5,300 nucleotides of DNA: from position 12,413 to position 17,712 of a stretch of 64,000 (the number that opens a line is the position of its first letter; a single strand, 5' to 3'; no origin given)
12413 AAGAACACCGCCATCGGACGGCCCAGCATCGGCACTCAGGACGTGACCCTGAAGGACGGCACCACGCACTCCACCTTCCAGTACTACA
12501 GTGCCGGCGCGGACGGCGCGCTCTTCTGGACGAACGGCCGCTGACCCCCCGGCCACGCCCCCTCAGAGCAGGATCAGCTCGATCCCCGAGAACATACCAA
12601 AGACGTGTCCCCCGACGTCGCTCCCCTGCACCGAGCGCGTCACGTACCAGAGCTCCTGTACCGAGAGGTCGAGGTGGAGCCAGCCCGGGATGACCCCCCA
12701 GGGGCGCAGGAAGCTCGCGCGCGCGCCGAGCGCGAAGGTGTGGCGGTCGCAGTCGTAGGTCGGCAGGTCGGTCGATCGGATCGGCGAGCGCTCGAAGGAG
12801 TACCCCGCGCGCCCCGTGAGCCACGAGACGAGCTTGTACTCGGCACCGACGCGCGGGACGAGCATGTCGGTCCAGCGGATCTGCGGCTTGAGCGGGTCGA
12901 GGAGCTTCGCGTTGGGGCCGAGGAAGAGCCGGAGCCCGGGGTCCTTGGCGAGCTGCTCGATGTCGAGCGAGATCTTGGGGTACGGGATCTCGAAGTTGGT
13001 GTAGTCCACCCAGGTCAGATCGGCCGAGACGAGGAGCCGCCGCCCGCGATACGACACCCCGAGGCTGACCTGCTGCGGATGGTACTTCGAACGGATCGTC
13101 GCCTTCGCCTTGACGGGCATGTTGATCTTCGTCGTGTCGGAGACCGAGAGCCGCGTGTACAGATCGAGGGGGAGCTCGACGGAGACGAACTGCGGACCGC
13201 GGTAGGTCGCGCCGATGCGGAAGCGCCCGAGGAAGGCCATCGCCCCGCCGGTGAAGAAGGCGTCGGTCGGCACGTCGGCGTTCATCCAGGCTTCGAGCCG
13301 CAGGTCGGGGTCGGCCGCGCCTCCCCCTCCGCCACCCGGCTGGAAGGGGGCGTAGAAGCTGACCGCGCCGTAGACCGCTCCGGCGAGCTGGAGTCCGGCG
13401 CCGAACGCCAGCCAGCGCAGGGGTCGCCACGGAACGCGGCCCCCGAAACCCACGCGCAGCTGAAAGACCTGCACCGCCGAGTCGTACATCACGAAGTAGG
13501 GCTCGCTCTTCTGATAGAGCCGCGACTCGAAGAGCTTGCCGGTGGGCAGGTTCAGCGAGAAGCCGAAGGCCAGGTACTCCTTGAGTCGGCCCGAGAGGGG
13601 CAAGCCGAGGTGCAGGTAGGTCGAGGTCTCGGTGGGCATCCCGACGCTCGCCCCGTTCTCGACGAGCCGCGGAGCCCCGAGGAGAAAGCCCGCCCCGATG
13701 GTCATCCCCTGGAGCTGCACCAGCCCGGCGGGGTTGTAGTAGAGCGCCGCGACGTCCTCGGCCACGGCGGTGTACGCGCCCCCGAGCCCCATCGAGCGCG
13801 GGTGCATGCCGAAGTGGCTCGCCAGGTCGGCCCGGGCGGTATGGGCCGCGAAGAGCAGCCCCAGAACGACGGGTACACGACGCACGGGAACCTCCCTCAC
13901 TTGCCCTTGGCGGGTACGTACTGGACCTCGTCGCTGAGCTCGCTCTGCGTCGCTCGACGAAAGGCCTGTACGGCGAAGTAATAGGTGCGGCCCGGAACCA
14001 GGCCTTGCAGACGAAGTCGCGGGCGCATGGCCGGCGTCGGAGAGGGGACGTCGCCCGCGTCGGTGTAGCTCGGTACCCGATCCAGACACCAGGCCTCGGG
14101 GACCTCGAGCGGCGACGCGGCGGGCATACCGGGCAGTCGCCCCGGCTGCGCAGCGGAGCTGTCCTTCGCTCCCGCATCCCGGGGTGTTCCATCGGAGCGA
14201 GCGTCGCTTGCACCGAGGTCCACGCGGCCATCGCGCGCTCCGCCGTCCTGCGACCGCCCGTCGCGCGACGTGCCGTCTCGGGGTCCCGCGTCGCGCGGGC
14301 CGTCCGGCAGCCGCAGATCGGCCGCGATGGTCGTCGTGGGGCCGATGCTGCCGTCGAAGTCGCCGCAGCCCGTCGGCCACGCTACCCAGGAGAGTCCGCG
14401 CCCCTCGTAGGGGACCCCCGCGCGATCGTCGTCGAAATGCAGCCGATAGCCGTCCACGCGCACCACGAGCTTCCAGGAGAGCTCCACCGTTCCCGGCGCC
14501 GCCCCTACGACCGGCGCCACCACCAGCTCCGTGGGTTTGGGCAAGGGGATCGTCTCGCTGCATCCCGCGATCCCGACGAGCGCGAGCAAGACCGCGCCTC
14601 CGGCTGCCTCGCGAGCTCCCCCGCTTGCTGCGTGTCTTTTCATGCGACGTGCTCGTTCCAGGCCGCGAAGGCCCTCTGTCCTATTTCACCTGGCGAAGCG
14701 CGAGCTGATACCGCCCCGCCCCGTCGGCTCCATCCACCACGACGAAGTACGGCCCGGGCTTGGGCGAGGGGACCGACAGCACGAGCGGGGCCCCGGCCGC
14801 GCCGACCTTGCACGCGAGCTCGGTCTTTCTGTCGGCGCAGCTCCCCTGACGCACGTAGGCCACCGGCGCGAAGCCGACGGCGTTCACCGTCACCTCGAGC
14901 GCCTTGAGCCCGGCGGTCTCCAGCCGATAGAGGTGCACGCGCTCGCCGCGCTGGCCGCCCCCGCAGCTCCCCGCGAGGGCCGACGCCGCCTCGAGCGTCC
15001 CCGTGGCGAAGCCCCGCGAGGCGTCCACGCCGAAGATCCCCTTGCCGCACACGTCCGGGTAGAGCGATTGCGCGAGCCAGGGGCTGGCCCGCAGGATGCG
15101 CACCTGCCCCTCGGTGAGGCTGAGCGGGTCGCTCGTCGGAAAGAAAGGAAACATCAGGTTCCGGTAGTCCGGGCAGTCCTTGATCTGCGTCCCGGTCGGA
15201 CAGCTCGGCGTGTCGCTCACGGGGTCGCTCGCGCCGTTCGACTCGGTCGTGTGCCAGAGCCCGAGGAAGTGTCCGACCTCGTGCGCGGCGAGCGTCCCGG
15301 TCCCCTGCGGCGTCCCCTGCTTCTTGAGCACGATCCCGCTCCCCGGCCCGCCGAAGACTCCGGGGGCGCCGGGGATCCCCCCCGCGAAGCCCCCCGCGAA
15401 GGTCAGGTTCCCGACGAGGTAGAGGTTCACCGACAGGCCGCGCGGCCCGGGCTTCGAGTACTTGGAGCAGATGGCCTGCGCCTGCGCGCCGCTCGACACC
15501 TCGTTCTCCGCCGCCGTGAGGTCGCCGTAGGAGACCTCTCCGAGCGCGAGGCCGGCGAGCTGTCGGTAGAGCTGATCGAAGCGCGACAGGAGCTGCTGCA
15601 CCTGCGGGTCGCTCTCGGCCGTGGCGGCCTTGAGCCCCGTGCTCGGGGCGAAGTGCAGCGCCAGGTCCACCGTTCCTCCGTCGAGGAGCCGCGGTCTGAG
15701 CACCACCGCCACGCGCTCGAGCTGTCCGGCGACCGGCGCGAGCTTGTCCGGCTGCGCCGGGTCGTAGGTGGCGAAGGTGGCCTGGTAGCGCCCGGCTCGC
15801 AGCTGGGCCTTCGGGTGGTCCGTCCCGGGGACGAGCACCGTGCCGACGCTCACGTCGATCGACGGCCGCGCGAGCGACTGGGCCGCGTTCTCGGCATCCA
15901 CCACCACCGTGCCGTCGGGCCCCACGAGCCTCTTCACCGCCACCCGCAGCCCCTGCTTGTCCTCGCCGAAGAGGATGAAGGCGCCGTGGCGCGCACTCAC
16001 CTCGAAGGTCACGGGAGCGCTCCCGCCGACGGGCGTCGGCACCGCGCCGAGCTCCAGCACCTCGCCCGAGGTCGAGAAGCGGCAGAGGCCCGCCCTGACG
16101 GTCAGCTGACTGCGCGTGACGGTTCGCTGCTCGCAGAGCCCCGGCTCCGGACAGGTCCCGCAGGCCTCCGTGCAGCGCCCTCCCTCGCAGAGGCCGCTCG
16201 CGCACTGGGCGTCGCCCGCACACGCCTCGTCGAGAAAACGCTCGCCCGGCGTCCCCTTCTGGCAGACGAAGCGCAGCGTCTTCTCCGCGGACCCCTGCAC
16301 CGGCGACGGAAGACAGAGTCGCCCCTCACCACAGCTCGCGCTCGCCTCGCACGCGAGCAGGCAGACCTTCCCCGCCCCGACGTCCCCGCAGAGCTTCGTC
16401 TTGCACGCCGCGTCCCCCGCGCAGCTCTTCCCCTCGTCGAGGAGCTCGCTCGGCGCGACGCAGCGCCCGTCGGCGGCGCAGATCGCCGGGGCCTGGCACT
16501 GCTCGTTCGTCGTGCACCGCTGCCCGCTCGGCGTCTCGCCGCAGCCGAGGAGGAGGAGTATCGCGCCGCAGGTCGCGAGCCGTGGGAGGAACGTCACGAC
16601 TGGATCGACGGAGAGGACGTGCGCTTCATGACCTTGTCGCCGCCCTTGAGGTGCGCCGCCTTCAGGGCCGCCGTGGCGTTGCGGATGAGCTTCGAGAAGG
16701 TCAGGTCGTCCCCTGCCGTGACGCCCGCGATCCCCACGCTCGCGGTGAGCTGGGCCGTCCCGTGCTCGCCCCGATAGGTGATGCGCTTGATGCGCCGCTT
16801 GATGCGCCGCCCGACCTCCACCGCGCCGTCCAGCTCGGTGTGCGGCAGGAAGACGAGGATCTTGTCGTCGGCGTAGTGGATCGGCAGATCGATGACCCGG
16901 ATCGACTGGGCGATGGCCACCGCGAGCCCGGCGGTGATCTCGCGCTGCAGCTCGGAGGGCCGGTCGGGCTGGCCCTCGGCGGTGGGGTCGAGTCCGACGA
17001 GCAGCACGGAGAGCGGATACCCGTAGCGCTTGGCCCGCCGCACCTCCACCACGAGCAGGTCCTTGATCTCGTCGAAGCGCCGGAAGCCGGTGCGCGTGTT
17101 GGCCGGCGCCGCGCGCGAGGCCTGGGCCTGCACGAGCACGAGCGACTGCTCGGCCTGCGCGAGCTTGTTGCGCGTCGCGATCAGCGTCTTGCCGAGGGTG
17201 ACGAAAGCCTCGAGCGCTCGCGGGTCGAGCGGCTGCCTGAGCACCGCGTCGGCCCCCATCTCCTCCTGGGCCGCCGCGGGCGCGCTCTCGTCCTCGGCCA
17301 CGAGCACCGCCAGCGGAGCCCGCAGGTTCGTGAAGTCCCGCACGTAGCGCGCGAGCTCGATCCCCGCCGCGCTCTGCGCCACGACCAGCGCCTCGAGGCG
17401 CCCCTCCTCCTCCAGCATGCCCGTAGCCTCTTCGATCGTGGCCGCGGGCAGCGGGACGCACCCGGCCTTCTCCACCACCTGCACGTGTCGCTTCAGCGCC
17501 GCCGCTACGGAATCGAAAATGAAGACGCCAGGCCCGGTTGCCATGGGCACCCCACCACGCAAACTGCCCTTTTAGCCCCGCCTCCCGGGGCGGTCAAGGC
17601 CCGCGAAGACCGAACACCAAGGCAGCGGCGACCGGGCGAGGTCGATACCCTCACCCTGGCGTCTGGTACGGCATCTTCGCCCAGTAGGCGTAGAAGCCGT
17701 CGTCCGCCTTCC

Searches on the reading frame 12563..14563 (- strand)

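Call 58: search_protein_families(library=pfam, proteins=[window:12563-14563:-], max_evalue=0.00001)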
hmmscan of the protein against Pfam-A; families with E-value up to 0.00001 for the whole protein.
window:12563-14563:- (666 aa): 1 family
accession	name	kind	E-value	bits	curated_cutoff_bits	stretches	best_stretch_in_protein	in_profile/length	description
PF03349.22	Toluene_X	-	1.2e-11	44.3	29.7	1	258-614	21-365/421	Outer membrane protein transport protein (OMPP1/FadL/TodX)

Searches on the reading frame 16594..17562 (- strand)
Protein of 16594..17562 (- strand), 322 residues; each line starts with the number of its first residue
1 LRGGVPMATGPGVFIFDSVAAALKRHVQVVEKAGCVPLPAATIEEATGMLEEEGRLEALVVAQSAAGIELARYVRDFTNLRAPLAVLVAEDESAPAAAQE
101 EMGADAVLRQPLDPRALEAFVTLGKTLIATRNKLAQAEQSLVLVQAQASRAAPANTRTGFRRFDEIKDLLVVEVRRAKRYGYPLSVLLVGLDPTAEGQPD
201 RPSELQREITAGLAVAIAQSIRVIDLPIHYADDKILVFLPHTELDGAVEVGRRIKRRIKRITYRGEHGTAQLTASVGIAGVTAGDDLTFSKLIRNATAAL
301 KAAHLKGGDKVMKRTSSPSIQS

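Call 58: search_protein_families(library=pfam, proteins=[window:16594-17562:-], max_evalue=0.00001)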
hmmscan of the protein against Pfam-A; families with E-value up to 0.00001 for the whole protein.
window:16594-17562:- (322 aa): 1 family
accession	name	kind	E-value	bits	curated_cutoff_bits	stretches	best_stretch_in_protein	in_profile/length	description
PF00990.26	GGDEF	-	4.7e-10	39.9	23.8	1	213-308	62-159/161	Diguanylate cyclase, GGDEF domain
